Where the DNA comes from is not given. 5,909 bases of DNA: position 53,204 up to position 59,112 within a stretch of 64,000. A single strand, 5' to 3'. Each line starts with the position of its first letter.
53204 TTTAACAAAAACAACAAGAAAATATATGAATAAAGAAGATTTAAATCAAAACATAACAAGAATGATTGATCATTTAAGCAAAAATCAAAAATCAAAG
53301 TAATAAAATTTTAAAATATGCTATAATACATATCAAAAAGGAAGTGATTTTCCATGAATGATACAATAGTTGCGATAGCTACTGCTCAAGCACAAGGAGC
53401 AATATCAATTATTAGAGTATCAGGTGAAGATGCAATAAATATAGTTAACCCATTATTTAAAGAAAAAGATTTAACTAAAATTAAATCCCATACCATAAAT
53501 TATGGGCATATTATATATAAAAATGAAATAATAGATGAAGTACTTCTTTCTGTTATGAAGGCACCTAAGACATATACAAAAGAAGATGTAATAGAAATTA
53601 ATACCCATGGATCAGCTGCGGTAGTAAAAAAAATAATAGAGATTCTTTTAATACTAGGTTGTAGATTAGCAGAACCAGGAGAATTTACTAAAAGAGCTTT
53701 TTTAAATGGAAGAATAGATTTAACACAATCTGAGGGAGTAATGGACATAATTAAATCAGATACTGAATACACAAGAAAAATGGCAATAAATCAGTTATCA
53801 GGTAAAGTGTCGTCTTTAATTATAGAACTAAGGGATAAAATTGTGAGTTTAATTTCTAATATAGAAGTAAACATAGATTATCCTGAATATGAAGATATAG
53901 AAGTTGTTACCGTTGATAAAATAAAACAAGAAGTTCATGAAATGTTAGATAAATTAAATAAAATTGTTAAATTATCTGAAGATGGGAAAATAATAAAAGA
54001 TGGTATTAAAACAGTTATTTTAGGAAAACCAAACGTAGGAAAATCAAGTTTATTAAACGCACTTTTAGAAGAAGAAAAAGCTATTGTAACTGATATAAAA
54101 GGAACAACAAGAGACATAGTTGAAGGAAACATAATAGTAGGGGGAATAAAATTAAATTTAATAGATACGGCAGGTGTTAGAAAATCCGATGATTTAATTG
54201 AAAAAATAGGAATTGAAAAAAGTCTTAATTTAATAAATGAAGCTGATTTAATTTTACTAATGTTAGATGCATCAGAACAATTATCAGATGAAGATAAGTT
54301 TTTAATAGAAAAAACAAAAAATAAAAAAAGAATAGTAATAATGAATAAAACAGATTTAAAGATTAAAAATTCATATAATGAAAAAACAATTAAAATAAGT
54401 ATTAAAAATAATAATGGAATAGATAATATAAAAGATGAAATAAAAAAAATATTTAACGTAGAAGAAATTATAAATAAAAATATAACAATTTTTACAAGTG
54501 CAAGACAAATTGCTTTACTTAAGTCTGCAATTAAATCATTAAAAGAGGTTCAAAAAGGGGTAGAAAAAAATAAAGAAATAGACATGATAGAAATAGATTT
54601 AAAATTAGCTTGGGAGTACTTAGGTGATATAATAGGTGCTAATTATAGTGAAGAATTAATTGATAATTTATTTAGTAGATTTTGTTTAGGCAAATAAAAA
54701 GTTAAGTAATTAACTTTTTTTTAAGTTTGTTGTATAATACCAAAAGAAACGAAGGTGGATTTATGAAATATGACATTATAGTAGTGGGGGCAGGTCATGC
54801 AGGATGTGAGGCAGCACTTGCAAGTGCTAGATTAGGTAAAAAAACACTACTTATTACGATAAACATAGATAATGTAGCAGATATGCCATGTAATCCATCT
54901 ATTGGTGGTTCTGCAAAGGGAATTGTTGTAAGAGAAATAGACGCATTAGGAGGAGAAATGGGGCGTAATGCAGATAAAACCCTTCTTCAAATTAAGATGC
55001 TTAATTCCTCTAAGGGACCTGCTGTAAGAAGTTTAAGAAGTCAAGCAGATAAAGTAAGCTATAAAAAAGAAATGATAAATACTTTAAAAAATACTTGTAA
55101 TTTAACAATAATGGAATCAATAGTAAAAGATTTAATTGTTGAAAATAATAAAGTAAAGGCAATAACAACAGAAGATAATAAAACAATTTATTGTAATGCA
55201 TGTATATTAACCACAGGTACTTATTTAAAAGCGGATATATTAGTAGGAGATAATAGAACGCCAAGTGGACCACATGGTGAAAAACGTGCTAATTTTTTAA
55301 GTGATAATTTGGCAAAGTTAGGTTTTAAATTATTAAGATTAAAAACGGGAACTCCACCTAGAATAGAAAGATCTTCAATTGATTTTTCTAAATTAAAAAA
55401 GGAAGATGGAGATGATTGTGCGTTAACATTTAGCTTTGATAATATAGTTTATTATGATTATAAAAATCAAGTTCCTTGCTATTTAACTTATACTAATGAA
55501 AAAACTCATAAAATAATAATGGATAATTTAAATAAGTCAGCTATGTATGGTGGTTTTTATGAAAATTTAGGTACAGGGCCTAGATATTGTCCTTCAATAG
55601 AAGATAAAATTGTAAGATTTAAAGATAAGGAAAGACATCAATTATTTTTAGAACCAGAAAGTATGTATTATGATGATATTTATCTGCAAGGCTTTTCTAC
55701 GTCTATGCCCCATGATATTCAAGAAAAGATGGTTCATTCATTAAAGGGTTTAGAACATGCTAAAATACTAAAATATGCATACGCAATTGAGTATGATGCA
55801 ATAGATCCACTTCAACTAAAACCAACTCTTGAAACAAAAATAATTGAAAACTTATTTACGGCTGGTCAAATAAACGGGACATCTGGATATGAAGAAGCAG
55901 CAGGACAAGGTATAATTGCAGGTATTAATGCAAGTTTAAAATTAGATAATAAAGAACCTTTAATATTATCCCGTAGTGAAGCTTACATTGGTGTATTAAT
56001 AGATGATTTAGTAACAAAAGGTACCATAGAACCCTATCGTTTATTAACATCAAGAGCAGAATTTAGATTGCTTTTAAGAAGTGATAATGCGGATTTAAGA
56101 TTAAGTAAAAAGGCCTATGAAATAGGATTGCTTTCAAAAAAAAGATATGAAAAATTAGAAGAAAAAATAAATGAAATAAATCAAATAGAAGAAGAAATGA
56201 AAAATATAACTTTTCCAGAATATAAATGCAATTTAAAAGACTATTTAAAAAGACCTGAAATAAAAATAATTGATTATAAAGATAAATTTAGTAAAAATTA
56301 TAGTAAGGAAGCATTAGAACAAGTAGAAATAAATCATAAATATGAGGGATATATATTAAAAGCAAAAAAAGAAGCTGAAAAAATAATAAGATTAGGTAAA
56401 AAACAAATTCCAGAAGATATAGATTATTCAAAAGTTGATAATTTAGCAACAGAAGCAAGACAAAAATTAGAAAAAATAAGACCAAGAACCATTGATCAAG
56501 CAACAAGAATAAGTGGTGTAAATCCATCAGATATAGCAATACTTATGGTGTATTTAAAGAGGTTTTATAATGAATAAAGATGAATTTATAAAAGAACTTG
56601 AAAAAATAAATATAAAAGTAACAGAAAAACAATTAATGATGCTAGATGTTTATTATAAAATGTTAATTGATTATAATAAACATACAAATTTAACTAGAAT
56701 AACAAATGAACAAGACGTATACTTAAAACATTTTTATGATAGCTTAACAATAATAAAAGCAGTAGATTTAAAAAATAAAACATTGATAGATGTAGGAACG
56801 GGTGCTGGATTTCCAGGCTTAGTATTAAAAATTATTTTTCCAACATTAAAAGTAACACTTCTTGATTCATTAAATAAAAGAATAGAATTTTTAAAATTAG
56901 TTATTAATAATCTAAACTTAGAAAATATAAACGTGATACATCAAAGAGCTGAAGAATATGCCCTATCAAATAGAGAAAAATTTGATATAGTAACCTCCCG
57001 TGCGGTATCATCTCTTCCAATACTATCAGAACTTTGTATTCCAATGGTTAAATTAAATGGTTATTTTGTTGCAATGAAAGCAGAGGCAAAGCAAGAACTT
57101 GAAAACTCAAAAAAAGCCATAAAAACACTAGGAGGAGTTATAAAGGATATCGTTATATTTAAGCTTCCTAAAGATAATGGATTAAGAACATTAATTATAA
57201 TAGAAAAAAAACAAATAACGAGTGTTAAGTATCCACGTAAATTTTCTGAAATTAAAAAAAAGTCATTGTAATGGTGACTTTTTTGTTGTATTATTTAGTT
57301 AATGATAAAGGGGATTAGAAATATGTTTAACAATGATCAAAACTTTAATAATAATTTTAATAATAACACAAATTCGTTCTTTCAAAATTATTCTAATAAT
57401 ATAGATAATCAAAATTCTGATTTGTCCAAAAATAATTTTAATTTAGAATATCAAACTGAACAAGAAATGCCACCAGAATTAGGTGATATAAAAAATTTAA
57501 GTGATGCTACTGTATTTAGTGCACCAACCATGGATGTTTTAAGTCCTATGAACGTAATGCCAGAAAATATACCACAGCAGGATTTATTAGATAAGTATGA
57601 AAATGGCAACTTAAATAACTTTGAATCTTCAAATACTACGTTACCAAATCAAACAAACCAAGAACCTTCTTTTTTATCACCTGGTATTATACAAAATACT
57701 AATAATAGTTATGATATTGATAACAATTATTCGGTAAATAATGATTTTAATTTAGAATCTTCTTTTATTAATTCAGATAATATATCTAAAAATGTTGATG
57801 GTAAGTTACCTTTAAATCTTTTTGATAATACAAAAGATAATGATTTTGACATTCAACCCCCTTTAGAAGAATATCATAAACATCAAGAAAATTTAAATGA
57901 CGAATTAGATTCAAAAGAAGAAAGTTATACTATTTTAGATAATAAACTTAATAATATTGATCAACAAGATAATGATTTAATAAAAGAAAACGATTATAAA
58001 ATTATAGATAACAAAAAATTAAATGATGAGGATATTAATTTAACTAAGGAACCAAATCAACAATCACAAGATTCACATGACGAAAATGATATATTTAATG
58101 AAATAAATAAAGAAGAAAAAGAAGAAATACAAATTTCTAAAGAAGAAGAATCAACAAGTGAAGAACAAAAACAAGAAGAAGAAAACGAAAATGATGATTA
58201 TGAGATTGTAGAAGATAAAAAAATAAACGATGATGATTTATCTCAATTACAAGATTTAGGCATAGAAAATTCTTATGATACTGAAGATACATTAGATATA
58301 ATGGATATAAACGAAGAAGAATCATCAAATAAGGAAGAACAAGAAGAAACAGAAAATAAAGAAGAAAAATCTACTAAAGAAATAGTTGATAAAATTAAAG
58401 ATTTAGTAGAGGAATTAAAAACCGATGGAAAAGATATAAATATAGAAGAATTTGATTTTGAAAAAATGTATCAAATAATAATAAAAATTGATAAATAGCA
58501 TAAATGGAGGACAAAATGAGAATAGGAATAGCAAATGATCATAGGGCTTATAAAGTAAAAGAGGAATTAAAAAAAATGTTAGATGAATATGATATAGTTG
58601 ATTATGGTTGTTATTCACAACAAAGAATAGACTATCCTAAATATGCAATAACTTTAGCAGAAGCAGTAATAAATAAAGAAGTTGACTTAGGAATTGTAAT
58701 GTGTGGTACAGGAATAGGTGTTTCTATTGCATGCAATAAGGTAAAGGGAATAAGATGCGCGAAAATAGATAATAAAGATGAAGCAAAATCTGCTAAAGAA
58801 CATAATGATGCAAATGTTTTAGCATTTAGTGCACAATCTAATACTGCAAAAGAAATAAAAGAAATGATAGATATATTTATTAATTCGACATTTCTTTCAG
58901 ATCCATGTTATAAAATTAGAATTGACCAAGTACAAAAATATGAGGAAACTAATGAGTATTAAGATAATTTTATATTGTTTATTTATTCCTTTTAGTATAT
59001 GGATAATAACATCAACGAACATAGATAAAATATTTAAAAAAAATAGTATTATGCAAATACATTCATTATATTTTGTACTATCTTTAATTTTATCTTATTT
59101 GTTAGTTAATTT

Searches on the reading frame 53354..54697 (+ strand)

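Call 6: search_protein_families(library=pfam, proteins=[window:53354-54697:+])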
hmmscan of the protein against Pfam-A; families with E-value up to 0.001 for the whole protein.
window:53354-54697:+ (447 aa): 8 families
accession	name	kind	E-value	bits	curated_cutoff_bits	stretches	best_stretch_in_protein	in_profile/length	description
PF12631.12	MnmE_helical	-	4.7e-57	193.9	40.1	1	123-444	1-211/211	MnmE helical domain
PF10396.14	TrmE_N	-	7.6e-43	145.9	29.8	1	4-120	1-117/117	GTP-binding protein TrmE N-terminus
PF01926.29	MMR_HSR1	-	6.7e-27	94.3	21.9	1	220-332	2-113/113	50S ribosome-binding GTPase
PF02421.24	FeoB_N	-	4.4e-08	33.2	27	1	219-341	2-123/156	Ferrous iron transport protein B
PF00350.29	Dynamin_N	-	5.4e-07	30.2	27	0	221-256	2-36/168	Dynamin family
PF03193.22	RsgA_GTPase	-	7.4e-05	23.1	30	0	215-252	105-141/174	RsgA GTPase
PF00071.28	Ras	-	0.00016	21.7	21.6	1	219-375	1-155/162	Ras family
PF08477.19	Roc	-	0.00022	21.9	27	1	219-334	1-119/119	Ras of Complex, Roc, domain of DAPkinase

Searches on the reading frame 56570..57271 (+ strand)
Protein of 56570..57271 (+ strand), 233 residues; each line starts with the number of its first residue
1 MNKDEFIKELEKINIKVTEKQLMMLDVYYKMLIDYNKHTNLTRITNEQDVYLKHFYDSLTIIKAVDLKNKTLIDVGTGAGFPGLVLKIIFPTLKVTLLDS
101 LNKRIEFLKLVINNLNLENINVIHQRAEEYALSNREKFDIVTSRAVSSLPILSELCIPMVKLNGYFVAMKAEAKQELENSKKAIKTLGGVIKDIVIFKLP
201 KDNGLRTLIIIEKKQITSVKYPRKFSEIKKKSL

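Call 6: search_protein_families(library=pfam, proteins=[window:56570-57271:+])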
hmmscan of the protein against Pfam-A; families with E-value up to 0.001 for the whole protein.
window:56570-57271:+ (233 aa): 4 families
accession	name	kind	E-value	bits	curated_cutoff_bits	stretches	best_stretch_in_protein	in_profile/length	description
PF02527.21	GidB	-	2.8e-53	180.4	27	1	24-198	4-177/184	rRNA small subunit methyltransferase G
PF13847.12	Methyltransf_31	-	1.2e-08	35.2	27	1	68-176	3-117/145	Methyltransferase domain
PF05175.20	MTS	-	3.9e-05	23.8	23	1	62-141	24-102/170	Methyltransferase small domain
PF13649.12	Methyltransf_25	-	0.00021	22.4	27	1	73-145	2-73/97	Methyltransferase domain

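Call 33: find_homologous_proteins(query=window:56570-57271:+, max_evalue=1e-20)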
Query window:56570-57271:+ (233 aa): 8000 proteins with E <= 1e-20 among 8000 candidates; the best 120 are listed.
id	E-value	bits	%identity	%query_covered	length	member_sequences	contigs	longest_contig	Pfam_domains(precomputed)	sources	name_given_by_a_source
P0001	1.1e-140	484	100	100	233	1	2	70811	PF13847.13,PF02527.22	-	-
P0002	1.6e-140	484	100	100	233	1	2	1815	PF13847.13,PF02527.22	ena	-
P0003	1.1e-101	357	73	100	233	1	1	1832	PF13847.13,PF13649.13,PF02527.22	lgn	-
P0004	7.3e-101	354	70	100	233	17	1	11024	PF13847.13,PF05175.21,PF02527.22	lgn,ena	-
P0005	8.8e-101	354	72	100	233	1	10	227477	PF13847.13,PF02527.22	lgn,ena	-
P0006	1.0e-100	354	72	100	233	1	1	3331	PF13847.13,PF02527.22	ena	-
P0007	1.4e-100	353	71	100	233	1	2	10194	PF13847.13,PF13649.13,PF02527.22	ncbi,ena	-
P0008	1.6e-100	353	72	100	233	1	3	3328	PF13847.13,PF02527.22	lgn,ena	-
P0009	1.7e-100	353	72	100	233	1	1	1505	PF13847.13,PF02527.22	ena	-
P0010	1.8e-100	353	72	100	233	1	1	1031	PF13847.13,PF02527.22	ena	-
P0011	1.9e-100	353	71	100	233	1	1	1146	PF13847.13,PF02527.22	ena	-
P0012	2.1e-100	353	72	100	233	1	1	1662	PF13847.13,PF02527.22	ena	-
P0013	2.5e-100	353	72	100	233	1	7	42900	PF13847.13,PF02527.22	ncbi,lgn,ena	-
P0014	2.6e-100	353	71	100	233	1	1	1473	PF13847.13,PF05175.21,PF13649.13,PF02527.22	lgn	-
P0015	3.0e-100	352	72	100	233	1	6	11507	PF13847.13,PF02527.22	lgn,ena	-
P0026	5.5e-100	352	72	100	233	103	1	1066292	PF13847.13,PF02527.22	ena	-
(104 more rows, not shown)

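Call 35: find_encoding_contigs(protein=P0026, flank=10000, max_places=2)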
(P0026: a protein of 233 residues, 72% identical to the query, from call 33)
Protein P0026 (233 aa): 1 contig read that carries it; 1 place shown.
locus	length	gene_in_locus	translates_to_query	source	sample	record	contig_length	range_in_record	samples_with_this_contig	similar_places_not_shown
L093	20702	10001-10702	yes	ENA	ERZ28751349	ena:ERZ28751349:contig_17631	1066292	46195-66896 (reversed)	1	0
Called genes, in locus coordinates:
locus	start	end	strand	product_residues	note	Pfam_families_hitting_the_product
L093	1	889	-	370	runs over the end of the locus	PF02463:SMC_N, PF11398:DUF2813 (weak), PF13175:AAA_15 (faint), PF13476:AAA_23 (weak), PF02463:SMC_N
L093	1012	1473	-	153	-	PF06338:ComK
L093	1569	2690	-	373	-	PF00712:DNA_pol3_beta, PF02767:DNA_pol3_beta_2, PF02768:DNA_pol3_beta_3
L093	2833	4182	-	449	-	PF11638:DnaA_N, PF00308:Bac_DnaA, PF01695:IstB_IS21, PF13401:AAA_22 (faint), PF00004:AAA (faint), PF08299:Bac_DnaA_C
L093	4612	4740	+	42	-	PF00468:Ribosomal_L34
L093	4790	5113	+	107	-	PF00825:Ribonuclease_P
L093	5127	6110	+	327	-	PF02096:60KD_IMP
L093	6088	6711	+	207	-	PF14804:Jag_N, PF13083:KH_KhpA-B, PF01424:R3H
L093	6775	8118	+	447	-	PF10396:TrmE_N, PF12631:MnmE_helical, PF03193:RsgA_GTPase (faint), PF00350:Dynamin_N (faint), PF01926:MMR_HSR1, PF02421:FeoB_N, PF04548:AIG1 (weak)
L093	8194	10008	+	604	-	PF00890:FAD_binding_2 (faint), PF01134:GIDA, PF07992:Pyr_redox_2 (faint), PF12831:FAD_oxidored (weak), PF21680:GIDA_C_1st, PF13932:SAM_GIDA_C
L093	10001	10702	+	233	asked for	PF02527:GidB, PF13847:Methyltransf_31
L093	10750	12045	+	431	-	-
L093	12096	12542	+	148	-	PF02502:LacAB_rpiB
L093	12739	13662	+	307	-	PF08486:SpoIID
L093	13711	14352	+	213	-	PF01551:Peptidase_M23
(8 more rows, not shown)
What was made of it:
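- A congener's 1.07-Mb contig suggests a reduced genome (calls 33, 35).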

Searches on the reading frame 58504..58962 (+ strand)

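Call 6: search_protein_families(library=pfam, proteins=[window:58504-58962:+])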
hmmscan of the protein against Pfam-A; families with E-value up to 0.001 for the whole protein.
window:58504-58962:+ (152 aa): 1 family
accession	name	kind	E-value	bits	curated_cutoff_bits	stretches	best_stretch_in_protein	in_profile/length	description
PF02502.23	LacAB_rpiB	-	8.2e-45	152.6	24.7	1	7-142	1-137/138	Ribose/Galactose Isomerase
